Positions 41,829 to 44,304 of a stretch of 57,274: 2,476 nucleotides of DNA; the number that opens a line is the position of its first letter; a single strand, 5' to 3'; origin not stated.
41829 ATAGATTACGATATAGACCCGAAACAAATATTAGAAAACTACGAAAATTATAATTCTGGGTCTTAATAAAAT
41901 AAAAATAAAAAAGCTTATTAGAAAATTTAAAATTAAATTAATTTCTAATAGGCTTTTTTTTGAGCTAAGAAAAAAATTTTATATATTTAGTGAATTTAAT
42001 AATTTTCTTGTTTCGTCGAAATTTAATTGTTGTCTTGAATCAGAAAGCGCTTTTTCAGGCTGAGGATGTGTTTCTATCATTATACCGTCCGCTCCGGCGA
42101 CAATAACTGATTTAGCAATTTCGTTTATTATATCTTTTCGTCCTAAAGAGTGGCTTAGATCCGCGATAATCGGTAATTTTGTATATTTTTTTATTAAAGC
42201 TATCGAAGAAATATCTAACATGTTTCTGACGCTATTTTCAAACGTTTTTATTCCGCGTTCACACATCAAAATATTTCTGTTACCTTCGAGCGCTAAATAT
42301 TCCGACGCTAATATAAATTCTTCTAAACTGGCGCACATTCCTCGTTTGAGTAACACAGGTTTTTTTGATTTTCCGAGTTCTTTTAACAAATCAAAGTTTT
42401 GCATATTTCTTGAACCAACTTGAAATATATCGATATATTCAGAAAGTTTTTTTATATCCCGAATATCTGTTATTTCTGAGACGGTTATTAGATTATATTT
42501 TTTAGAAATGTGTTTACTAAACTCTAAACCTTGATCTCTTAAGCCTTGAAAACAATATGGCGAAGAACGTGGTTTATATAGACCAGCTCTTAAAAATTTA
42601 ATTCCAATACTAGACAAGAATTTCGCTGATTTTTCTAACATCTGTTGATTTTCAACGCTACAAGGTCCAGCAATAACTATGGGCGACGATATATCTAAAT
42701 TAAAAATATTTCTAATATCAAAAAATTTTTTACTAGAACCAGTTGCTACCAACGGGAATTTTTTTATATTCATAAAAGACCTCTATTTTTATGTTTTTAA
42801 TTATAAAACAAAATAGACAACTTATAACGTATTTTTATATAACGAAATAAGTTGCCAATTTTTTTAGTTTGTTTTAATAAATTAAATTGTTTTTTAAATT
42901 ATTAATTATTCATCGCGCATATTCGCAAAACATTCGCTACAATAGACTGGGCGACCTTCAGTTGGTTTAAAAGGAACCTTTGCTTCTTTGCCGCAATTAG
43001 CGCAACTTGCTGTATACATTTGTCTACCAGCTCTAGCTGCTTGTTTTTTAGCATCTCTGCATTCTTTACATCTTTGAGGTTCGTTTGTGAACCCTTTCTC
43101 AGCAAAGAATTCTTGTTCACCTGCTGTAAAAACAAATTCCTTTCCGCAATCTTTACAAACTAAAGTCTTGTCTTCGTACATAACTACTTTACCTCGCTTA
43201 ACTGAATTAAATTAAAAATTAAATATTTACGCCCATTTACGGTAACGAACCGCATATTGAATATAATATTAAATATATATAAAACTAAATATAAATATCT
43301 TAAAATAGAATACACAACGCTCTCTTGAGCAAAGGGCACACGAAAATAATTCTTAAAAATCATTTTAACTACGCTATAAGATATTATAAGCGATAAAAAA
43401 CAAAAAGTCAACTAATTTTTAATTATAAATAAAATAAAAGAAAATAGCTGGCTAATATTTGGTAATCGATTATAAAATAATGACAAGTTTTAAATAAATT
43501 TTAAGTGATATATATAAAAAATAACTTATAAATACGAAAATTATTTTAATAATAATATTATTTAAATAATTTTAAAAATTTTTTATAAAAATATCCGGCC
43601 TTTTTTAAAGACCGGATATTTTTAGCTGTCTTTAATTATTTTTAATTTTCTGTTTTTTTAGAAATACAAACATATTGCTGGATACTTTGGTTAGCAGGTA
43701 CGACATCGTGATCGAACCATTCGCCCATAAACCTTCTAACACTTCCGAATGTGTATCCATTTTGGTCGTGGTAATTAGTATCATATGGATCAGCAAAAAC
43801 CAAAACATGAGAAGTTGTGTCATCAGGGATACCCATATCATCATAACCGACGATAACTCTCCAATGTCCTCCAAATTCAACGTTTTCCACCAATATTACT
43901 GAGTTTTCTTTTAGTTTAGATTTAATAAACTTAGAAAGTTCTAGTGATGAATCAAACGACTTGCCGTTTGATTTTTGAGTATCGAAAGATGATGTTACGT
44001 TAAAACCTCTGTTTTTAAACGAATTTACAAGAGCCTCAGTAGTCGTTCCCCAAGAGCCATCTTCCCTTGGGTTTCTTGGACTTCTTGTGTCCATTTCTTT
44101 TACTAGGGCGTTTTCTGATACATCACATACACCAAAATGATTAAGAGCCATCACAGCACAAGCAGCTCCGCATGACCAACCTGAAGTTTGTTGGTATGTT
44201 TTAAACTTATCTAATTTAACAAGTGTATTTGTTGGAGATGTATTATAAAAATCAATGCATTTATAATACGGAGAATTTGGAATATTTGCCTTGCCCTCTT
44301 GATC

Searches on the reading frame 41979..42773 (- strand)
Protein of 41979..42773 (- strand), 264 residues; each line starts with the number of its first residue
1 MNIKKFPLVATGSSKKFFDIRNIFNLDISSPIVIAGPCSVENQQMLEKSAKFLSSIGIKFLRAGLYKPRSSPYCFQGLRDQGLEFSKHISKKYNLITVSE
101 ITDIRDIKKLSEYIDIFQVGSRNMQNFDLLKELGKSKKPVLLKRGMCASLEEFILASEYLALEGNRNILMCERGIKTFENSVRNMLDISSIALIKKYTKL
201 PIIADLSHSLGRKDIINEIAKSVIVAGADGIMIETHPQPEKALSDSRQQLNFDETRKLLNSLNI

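Call 44: find_encoding_contigs(protein=window:41979-42773:-, flank=4000, max_places=10)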
Protein window:41979-42773:- (264 aa): 5 contigs read that carry it; 2 places shown.
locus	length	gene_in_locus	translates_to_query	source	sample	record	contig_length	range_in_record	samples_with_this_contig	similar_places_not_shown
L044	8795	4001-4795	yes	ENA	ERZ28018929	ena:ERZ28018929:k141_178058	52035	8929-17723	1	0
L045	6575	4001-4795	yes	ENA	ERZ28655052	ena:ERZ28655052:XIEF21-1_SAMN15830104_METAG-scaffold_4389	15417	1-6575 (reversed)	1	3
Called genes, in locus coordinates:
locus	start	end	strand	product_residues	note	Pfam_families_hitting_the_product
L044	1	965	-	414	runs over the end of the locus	PF01595:CNNM, PF00571:CBS (faint), PF03471:CorC_HlyC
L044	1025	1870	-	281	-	PF01116:F_bP_aldolase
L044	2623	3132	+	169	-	PF13529:Peptidase_C39_2 (weak)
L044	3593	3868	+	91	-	PF13451:zf_Tbcl, PF23477:zf_Tbcl_2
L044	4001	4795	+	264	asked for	PF00793:DAHP_synth_1, PF03102:NeuB (weak)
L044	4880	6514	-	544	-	-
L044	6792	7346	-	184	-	-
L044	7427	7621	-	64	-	-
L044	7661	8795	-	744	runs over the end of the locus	PF22977:WHD, PF13173:AAA_14 (faint), PF05496:RuvB_N (faint), PF07728:AAA_5 (faint), PF13401:AAA_22 (faint), PF20720:nSTAND3 (faint), PF00004:AAA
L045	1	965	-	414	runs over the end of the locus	PF01595:CNNM, PF00571:CBS (faint), PF03471:CorC_HlyC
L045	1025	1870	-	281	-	PF01116:F_bP_aldolase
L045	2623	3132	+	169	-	PF13529:Peptidase_C39_2 (weak)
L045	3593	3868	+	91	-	PF13451:zf_Tbcl, PF23477:zf_Tbcl_2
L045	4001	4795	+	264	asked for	PF00793:DAHP_synth_1, PF03102:NeuB (weak)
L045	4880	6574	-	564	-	?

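Call 61: search_protein_families(library=pfam, proteins=[window:41979-42773:-], max_evalue=0.1)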
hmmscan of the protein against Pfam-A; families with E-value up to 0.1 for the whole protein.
window:41979-42773:- (264 aa): 6 families
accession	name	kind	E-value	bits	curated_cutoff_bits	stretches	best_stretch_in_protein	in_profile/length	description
PF00793.26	DAHP_synth_1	-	2.2e-69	233.8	25.5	1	31-258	18-257/270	DAHP synthetase I family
PF03102.20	NeuB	-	3.7e-07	30.3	22.1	1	88-171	63-146/241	NeuB family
PF13714.12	PEP_mutase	-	0.011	15.8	31.5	1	188-245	58-117/240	Phosphoenolpyruvate phosphomutase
PF01408.29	GFO_IDH_MocA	-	0.017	16.2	24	1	75-153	28-102/120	Oxidoreductase family, NAD-binding Rossmann fold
PF04872.18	Pox_L5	-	0.071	13.5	24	0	213-263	14-66/79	Poxvirus L5 protein family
PF24333.1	DUF7501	-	0.075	13.7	27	0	67-92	9-34/58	Family of unknown function (DUF7501)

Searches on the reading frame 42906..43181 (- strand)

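Call 61: search_protein_families(library=pfam, proteins=[window:42906-43181:-], max_evalue=0.1)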
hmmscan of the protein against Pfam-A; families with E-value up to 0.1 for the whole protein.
window:42906-43181:- (91 aa): 4 families
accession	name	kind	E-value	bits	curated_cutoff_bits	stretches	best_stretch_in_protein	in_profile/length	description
PF13451.12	zf_Tbcl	-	3.6e-25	88.1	24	1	3-48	1-46/48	Probable treble clef domain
PF23477.1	zf_Tbcl_2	-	8.2e-21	73.9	27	1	53-89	1-37/37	Probable treble clef zinc finger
PF03604.18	Zn_ribbon_RPAB4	-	0.023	14.9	24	0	60-84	3-23/32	DNA directed RNA polymerase, 7 kDa subunit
PF01155.25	HypA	-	0.094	13.2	28.9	0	6-56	70-106/112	Hydrogenase/urease nickel incorporation, metallochaperone, hypA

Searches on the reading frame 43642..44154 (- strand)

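Call 61: search_protein_families(library=pfam, proteins=[window:43642-44154:-], max_evalue=0.1)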
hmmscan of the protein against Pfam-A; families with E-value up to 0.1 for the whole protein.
window:43642-44154:- (170 aa): 2 families
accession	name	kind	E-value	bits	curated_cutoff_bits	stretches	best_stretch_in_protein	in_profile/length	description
PF13529.12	Peptidase_C39_2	-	5.2e-05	24.3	24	1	2-124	23-143/143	Peptidase_C39 like family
PF12385.14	Peptidase_C70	-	0.049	14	19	1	78-126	84-126/141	Papain-like cysteine protease AvrRpt2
